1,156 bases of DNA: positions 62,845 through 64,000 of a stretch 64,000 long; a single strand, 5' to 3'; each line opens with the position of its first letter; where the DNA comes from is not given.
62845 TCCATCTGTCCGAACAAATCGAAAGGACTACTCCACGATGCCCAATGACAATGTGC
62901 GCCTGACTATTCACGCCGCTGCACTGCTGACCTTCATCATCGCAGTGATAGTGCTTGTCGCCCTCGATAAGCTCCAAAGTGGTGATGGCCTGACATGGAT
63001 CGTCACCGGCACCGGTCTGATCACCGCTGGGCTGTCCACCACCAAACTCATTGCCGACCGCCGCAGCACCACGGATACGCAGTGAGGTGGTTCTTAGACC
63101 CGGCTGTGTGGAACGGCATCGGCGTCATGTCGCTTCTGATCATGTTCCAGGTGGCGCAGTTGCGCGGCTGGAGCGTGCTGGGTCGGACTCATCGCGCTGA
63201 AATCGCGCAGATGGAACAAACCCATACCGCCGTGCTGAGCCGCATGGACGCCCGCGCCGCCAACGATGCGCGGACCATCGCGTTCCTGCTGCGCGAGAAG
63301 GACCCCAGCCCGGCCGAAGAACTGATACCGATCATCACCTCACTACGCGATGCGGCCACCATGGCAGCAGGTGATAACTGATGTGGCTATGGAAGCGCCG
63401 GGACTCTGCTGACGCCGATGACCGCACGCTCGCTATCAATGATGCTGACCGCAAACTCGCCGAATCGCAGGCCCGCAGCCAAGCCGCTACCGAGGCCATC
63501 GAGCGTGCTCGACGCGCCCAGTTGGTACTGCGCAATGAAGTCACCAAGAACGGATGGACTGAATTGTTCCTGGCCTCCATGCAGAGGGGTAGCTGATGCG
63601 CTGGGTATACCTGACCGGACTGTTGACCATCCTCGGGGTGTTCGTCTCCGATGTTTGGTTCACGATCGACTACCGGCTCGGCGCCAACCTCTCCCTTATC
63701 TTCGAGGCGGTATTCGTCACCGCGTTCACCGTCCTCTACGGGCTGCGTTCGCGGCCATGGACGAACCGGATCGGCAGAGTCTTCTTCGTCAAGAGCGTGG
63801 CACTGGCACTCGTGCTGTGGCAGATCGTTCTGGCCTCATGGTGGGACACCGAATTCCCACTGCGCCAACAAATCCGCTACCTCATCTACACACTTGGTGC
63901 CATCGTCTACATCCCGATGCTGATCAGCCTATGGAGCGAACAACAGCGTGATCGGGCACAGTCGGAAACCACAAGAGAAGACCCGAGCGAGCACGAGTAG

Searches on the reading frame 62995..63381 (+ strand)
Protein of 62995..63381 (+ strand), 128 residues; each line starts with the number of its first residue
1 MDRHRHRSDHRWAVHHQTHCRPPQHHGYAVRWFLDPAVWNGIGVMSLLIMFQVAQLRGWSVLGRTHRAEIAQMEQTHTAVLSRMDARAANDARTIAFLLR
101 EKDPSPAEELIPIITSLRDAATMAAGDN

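Call 61: search_protein_families(library=pfam, proteins=[window:62995-63381:+], max_evalue=0.01)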
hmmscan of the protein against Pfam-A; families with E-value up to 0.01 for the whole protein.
window:62995-63381:+ (128 aa): 0 families

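Call 66: search_protein_families(library=phrogs, proteins=[window:62995-63381:+], max_evalue=0.001)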
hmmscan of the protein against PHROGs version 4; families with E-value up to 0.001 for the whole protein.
window:62995-63381:+ (128 aa): 1 family
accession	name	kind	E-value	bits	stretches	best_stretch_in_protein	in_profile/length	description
phrog_4511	-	unknown function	3e-10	41.2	1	34-121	4-93/99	-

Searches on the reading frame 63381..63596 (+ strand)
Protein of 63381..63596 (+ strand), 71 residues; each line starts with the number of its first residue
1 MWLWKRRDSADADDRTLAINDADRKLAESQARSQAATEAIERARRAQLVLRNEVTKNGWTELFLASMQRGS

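Call 35: find_encoding_contigs(protein=window:63381-63596:+, flank=10000, max_places=6)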
Protein window:63381-63596:+ (71 aa): 24 contigs read that carry it; 3 places shown.
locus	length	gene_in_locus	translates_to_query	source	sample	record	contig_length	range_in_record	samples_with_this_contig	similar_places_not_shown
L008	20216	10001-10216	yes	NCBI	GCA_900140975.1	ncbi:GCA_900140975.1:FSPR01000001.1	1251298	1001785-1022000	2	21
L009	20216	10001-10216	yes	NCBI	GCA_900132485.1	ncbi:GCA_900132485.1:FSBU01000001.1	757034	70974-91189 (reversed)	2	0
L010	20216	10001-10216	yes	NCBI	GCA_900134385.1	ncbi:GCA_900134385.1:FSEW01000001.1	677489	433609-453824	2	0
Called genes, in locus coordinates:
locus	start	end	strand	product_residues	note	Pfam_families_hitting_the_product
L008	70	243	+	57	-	-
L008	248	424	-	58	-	PF05901:Excalibur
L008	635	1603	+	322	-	-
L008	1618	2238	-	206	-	-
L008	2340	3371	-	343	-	PF18928:DUF5677 (faint)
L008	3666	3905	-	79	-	-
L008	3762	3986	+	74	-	-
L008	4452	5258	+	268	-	-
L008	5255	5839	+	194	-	-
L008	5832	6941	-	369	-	-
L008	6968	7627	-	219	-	-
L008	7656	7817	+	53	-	-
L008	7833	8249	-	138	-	-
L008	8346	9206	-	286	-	-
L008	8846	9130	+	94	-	-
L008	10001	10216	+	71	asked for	PF24596:DUF7620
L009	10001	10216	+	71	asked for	PF24596:DUF7620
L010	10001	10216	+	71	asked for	PF24596:DUF7620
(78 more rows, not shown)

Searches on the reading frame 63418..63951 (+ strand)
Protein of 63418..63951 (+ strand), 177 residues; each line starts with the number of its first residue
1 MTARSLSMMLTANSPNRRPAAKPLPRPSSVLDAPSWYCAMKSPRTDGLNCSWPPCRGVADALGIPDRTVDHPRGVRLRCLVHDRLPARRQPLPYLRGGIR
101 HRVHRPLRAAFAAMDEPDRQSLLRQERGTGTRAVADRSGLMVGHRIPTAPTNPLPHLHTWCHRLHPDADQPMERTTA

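Call 33: find_encoding_contigs(protein=window:63418-63951:+, flank=10000, max_places=6)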
Protein window:63418-63951:+ (177 aa): no gene with exactly this product is on record in the collection.
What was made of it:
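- Tried and rejected: A lookup of a window-end ORF (63418-63951) found nothing on record, so it is probably not a real gene (call 33).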

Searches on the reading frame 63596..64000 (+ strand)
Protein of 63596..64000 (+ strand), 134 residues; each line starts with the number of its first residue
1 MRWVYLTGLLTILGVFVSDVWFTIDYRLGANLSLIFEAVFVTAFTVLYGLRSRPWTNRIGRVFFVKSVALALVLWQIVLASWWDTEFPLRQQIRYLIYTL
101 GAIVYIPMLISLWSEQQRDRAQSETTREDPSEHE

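Call 61: search_protein_families(library=pfam, proteins=[window:63596-64000:+], max_evalue=0.01)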
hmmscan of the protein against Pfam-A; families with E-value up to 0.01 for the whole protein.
window:63596-64000:+ (134 aa): 1 family
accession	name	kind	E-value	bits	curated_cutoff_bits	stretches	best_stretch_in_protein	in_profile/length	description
PF23778.1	Phage_holin_2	-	2.2e-28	98.8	32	1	32-121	2-91/92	Putative phage holin family 2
